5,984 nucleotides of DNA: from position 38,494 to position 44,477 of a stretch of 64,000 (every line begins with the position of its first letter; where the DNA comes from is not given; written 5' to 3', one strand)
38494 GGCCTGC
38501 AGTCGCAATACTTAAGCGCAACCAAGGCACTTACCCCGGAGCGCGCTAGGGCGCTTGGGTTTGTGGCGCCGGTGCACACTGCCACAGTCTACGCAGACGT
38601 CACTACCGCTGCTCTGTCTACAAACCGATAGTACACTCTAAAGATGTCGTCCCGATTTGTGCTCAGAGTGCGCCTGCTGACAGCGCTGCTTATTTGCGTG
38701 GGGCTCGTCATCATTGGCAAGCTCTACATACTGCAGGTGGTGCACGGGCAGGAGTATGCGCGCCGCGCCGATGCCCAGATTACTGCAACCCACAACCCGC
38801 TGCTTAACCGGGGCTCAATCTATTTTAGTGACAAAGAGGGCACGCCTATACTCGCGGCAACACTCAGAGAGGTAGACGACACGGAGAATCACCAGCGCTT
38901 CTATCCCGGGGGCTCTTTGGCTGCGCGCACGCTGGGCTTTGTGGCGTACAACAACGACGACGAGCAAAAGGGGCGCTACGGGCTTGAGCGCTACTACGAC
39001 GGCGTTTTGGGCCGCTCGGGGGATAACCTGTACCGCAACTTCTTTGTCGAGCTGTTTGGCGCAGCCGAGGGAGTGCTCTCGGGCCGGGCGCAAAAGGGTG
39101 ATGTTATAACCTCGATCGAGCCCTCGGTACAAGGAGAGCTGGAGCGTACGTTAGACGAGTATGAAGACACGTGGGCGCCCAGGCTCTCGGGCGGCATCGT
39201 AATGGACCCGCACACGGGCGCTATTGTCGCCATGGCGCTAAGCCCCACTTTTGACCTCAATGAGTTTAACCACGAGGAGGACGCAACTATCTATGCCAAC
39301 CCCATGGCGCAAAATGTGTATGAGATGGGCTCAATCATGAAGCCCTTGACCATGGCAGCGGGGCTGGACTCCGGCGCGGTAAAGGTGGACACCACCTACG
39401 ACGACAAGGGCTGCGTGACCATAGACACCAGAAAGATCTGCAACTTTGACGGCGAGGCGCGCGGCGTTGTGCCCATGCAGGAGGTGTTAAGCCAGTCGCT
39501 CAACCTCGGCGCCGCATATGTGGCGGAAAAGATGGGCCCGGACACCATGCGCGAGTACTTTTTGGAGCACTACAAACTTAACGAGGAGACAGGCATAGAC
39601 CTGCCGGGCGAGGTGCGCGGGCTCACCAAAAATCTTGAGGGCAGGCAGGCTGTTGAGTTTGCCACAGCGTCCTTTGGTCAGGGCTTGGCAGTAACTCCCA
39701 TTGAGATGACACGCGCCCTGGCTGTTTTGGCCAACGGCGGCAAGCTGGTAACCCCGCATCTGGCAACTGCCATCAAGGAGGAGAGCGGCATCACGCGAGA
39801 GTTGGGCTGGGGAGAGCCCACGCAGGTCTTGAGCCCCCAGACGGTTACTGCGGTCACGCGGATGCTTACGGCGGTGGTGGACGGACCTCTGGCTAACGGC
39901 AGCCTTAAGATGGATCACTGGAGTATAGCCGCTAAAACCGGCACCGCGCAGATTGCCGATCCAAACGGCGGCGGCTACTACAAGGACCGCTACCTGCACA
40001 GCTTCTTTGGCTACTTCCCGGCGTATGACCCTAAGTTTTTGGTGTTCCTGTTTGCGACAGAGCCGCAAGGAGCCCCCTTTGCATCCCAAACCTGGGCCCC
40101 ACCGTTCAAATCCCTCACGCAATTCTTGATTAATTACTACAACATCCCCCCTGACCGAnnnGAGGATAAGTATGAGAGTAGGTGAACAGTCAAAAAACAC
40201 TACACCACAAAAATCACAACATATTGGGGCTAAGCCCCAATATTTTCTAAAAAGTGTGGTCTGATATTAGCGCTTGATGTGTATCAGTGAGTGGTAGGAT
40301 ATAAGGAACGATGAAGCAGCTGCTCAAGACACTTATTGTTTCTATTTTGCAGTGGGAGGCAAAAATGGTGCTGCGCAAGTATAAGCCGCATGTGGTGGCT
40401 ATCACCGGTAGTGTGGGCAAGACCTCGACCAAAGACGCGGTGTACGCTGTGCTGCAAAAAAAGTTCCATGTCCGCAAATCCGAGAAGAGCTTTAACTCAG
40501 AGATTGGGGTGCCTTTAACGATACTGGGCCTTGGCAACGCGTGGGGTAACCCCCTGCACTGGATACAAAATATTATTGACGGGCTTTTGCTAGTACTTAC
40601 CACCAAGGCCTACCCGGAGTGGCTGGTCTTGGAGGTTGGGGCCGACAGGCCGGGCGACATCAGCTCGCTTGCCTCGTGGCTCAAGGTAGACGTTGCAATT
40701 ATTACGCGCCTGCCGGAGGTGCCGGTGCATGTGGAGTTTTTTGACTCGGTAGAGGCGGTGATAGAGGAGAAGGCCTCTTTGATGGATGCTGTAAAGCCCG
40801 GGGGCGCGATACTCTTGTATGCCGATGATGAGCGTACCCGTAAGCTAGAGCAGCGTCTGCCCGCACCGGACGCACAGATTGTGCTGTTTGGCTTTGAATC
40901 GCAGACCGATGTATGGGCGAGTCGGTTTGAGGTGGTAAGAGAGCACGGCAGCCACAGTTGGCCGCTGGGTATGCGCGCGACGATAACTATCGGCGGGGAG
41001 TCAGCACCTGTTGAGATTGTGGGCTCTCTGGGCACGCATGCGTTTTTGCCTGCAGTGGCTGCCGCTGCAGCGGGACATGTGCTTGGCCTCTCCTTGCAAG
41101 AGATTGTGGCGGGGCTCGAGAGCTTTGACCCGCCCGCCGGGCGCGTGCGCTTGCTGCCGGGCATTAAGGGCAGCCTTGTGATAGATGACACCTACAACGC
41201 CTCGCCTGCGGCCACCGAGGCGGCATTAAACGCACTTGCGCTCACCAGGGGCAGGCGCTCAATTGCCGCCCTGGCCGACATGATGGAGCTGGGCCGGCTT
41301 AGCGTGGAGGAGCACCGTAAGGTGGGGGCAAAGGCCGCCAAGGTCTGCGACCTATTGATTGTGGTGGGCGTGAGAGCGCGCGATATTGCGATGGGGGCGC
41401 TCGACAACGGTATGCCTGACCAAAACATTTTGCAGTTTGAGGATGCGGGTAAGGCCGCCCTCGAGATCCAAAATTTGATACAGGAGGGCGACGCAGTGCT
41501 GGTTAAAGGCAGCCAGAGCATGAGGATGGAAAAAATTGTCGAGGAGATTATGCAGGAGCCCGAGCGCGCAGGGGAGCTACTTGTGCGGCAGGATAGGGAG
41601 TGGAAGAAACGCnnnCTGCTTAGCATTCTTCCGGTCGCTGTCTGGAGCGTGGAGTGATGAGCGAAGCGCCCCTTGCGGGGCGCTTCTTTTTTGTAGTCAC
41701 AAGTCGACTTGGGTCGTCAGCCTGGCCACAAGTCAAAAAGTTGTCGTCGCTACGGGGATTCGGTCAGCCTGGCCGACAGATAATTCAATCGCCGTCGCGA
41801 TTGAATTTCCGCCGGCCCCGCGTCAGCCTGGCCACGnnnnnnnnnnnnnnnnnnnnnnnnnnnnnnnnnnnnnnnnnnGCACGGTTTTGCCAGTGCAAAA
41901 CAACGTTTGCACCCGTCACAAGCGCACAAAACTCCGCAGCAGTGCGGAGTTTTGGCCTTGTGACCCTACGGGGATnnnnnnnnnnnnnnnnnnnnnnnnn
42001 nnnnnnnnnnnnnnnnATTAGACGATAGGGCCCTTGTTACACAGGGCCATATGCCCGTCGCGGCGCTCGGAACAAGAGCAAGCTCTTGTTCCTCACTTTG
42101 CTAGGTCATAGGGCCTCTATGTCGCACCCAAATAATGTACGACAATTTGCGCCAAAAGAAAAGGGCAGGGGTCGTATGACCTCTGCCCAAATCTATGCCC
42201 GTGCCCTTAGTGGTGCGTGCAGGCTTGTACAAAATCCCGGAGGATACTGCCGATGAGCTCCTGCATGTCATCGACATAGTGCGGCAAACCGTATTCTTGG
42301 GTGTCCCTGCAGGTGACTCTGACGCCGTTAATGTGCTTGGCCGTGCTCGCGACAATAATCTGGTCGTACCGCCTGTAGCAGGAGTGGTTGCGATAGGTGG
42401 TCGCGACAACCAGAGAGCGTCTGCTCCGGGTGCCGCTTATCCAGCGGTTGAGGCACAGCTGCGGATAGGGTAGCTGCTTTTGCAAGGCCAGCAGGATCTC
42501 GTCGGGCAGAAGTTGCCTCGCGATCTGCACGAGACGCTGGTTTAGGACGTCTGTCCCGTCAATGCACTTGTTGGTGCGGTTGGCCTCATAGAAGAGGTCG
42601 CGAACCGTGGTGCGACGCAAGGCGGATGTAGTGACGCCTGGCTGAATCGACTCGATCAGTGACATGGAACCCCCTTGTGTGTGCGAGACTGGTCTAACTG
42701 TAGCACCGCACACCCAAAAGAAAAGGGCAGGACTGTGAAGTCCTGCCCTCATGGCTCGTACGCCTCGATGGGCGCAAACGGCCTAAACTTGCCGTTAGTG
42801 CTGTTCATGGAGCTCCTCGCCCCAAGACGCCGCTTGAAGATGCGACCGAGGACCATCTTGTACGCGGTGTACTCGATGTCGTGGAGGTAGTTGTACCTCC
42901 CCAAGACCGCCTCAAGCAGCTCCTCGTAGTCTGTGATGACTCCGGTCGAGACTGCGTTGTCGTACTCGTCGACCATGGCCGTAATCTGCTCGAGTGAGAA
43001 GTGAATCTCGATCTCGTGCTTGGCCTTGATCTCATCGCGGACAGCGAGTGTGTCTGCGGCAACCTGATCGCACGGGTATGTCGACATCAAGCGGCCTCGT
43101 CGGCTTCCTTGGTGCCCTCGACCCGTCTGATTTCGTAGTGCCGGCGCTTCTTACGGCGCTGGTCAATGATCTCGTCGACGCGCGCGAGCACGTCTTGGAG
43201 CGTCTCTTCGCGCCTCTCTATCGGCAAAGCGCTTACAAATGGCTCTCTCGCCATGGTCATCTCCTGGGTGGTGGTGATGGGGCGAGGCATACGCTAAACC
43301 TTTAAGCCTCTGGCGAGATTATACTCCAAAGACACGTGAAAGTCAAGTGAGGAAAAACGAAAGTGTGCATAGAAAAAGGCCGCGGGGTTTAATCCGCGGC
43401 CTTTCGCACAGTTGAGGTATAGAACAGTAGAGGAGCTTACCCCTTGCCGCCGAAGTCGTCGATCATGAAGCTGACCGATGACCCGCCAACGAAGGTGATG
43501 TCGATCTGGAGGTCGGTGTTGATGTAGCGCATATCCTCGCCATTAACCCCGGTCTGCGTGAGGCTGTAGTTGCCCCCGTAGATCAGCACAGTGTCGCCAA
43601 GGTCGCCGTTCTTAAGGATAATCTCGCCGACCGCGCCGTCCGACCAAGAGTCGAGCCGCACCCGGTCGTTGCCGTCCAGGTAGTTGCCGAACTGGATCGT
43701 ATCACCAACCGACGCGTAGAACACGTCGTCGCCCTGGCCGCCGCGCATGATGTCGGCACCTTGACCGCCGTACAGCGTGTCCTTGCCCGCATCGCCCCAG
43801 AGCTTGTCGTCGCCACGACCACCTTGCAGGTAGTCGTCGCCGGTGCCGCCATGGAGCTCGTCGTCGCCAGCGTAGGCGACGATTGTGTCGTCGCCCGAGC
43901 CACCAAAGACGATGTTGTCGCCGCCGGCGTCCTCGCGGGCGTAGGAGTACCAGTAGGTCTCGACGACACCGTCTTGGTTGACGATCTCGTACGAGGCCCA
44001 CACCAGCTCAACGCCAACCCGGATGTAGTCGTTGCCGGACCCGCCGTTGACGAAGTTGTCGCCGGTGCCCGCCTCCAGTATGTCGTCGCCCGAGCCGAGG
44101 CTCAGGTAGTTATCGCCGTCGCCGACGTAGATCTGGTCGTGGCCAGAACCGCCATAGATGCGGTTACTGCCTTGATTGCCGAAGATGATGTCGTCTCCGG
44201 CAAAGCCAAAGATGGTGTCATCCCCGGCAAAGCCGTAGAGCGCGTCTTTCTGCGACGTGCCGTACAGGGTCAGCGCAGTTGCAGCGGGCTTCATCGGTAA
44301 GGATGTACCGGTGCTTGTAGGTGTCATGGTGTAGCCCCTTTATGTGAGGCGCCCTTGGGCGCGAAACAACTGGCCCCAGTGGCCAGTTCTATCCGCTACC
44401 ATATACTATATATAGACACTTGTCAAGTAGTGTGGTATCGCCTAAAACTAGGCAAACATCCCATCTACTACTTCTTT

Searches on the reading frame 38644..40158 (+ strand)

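Call 55: search_protein_families(library=pfam, proteins=[window:38644-40158:+], max_evalue=0.001)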
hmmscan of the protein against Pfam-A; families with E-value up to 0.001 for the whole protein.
window:38644-40158:+ (505 aa): 2 families
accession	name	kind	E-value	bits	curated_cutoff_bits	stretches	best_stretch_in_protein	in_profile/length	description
PF00905.27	Transpeptidase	-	2.4e-65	221.1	22.1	1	185-478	4-284/299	Penicillin binding protein transpeptidase domain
PF21922.1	PBP_dimer_2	-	6.7e-05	23.5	27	1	56-138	1-73/83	Penicillin binding protein A dimerisation domain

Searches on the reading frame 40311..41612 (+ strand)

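Call 55: search_protein_families(library=pfam, proteins=[window:40311-41612:+], max_evalue=0.001)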
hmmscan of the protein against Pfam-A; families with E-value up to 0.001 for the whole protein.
window:40311-41612:+ (434 aa): 2 families
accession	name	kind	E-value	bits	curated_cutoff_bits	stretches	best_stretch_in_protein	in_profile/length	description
PF08245.18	Mur_ligase_M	-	7.9e-25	88.4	24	2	99-254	54-199/200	Mur ligase middle domain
PF02875.26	Mur_ligase_C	-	3.3e-18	67.2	28.4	1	277-401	1-126/127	Mur ligase, glutamate ligase domain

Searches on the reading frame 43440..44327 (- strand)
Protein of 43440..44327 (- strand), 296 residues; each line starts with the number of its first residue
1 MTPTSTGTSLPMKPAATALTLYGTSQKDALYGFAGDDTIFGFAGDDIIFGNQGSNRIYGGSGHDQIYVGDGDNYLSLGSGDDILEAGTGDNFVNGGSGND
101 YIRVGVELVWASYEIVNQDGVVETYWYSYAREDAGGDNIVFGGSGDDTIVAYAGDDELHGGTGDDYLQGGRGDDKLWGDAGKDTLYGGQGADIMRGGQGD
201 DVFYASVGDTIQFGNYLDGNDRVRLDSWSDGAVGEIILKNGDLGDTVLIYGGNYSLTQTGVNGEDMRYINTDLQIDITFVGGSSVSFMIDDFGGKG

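Call 55: search_protein_families(library=pfam, proteins=[window:43440-44327:-], max_evalue=0.001)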
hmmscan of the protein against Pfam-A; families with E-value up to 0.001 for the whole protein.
window:43440-44327:- (296 aa): 1 family
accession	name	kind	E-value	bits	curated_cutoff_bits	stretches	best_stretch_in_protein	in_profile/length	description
PF00353.25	HemolysinCabind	-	1.2e-35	121.5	23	5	159-193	1-35/36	RTX calcium-binding nonapeptide repeat (4 copies)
